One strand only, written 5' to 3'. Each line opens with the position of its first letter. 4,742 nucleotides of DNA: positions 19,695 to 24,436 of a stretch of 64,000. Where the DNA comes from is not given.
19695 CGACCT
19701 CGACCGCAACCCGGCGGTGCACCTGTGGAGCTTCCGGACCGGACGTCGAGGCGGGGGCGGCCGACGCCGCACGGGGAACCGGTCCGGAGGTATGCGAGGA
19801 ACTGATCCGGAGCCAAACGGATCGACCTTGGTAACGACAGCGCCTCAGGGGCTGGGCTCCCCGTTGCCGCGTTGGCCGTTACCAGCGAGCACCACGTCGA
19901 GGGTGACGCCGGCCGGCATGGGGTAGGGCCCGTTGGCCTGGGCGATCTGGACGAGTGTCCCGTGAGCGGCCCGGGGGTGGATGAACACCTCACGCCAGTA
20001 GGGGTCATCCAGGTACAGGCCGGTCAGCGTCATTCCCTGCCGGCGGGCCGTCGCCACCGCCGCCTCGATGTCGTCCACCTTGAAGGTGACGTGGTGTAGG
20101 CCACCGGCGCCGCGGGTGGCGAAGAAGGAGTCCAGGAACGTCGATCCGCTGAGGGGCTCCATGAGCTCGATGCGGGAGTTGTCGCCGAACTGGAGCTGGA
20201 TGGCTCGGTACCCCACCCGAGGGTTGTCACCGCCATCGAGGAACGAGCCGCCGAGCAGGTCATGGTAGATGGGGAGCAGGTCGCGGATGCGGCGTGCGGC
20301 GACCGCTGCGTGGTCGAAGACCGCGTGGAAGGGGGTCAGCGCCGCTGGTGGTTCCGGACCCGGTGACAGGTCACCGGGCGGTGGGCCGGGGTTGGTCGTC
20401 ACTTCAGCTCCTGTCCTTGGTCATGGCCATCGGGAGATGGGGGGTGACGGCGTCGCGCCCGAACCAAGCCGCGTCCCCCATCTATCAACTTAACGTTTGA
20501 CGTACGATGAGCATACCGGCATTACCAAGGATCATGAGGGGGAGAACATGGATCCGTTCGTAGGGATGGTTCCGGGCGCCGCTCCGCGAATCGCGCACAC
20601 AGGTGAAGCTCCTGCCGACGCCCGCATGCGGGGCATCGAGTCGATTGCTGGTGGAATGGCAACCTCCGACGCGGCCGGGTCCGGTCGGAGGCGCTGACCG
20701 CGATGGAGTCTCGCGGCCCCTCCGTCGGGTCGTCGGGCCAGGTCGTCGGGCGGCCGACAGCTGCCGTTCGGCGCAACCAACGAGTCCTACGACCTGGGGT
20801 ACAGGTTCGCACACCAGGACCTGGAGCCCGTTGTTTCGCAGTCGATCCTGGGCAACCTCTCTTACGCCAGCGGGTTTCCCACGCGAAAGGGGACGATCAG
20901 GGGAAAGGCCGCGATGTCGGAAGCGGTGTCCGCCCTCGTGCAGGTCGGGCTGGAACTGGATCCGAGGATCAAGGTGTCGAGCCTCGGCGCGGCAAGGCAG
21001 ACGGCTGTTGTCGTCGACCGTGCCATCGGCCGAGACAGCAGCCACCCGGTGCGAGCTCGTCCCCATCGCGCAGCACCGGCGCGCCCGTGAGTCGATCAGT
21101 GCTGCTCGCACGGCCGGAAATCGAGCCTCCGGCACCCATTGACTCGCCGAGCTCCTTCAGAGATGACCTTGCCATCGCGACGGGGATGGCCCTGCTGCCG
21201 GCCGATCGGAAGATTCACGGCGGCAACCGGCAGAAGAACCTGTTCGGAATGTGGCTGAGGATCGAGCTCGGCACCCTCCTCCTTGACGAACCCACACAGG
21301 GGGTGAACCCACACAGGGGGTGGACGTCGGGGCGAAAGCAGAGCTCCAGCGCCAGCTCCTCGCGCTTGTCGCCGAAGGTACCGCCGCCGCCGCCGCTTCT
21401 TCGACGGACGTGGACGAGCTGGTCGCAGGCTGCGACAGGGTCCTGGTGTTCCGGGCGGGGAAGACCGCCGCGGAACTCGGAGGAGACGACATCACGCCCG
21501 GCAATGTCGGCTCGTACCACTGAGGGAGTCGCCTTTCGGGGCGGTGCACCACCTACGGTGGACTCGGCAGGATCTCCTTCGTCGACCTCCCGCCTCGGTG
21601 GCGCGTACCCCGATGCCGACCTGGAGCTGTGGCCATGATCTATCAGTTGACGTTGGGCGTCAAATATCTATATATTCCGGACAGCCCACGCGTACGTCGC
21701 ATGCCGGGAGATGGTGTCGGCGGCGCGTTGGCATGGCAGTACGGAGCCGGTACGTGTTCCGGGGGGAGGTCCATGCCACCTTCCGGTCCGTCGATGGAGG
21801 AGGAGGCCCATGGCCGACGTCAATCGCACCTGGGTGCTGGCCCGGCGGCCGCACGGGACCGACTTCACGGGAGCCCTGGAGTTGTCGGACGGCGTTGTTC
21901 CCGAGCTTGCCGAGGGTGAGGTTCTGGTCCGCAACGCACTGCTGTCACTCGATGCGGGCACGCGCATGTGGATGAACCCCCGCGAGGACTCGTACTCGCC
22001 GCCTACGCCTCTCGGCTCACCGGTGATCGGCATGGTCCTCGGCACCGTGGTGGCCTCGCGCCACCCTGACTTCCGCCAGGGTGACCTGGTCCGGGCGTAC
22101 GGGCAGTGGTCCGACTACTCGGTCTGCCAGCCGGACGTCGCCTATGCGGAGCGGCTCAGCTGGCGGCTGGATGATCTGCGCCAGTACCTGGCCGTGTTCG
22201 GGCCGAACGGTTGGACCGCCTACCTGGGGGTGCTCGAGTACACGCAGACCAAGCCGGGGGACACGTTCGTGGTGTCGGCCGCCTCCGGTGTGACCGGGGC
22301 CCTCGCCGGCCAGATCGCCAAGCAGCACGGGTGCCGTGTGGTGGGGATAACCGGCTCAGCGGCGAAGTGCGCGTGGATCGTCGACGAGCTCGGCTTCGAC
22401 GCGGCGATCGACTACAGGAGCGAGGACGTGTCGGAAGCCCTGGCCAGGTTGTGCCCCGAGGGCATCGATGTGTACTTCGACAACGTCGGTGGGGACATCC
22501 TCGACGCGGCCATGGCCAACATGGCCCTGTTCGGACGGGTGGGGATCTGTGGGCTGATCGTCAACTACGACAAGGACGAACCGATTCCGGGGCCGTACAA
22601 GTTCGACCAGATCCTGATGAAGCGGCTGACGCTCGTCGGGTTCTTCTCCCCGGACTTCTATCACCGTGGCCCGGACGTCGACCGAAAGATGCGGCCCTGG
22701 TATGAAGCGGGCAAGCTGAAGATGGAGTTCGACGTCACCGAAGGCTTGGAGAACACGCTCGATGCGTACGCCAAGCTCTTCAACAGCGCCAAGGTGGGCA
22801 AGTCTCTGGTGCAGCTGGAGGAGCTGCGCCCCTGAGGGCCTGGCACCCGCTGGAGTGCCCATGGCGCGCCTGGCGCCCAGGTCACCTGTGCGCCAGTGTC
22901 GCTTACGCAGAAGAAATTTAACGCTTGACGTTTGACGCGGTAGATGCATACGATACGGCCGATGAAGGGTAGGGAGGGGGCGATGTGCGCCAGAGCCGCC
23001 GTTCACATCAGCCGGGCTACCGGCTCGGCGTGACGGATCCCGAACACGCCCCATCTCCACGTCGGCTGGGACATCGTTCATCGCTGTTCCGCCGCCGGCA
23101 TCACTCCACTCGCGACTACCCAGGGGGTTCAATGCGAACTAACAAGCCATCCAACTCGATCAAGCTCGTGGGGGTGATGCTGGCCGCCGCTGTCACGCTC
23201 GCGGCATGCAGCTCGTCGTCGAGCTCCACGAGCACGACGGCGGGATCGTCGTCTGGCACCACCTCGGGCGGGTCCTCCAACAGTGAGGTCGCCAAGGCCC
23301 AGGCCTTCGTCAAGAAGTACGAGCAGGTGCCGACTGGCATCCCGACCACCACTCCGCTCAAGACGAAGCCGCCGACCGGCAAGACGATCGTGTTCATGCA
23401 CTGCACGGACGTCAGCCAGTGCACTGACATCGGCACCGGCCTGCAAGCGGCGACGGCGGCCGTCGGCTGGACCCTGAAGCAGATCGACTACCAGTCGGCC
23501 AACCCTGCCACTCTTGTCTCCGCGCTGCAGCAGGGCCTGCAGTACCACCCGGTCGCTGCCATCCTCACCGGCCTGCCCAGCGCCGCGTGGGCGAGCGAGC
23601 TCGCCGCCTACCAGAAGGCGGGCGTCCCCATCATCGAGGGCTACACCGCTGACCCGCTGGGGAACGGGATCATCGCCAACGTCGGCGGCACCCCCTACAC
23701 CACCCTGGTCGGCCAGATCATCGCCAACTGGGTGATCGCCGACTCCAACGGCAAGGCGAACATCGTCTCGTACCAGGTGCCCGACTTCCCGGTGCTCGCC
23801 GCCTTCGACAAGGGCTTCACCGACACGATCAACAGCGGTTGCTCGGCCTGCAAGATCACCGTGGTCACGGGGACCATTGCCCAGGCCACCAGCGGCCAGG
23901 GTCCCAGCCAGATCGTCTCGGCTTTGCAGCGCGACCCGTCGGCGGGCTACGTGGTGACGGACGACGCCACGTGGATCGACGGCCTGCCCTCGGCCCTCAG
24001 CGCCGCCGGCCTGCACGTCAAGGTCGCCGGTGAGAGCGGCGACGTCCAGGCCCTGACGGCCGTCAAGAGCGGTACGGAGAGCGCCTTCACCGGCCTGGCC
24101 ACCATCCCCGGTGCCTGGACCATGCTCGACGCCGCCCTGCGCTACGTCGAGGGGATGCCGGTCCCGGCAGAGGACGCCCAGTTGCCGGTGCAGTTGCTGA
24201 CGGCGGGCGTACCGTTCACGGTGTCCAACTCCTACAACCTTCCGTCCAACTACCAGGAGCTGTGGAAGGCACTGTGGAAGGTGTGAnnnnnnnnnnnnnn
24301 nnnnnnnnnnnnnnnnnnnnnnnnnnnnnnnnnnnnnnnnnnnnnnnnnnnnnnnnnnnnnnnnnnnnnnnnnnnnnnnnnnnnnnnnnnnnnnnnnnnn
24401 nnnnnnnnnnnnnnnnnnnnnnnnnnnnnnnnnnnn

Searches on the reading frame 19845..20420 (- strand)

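Call 51: search_protein_families(library=pfam, proteins=[window:19845-20420:-], max_evalue=0.00001)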
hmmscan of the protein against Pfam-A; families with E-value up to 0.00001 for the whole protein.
window:19845-20420:- (191 aa): 3 families
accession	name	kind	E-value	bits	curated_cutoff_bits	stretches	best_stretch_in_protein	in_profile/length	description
PF13669.12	Glyoxalase_4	-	1.2e-13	51.7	27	1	36-133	1-94/109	Glyoxalase/Bleomycin resistance protein/Dioxygenase superfamily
PF13468.12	Glyoxalase_3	-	4.3e-08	33.8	25.1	1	35-160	1-135/176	Glyoxalase-like domain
PF00903.31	Glyoxalase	-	8.3e-07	29.9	20.6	1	35-134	2-97/121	Glyoxalase/Bleomycin resistance protein/Dioxygenase superfamily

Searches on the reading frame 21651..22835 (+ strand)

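Call 51: search_protein_families(library=pfam, proteins=[window:21651-22835:+], max_evalue=0.00001)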
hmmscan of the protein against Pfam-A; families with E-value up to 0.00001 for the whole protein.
window:21651-22835:+ (394 aa): 3 families
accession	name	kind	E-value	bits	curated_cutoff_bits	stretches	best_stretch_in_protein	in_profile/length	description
PF16884.10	ADH_N_2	-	1e-30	106.2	31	1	59-161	1-102/108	N-terminal domain of oxidoreductase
PF00107.32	ADH_zinc_N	-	1.7e-21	76.9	31.8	1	216-335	3-116/129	Zinc-binding dehydrogenase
PF13602.12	ADH_zinc_N_2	-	5.5e-11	44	27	1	247-385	1-132/134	Zinc-binding dehydrogenase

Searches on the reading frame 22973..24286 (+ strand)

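Call 51: search_protein_families(library=pfam, proteins=[window:22973-24286:+], max_evalue=0.00001)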
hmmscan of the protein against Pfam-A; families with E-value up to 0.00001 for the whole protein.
window:22973-24286:+ (437 aa): 1 family
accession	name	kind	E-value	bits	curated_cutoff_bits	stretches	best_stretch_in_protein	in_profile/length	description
PF13407.12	Peripla_BP_4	-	4.5e-15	56.3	35.1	1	150-394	13-256/258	Periplasmic binding protein domain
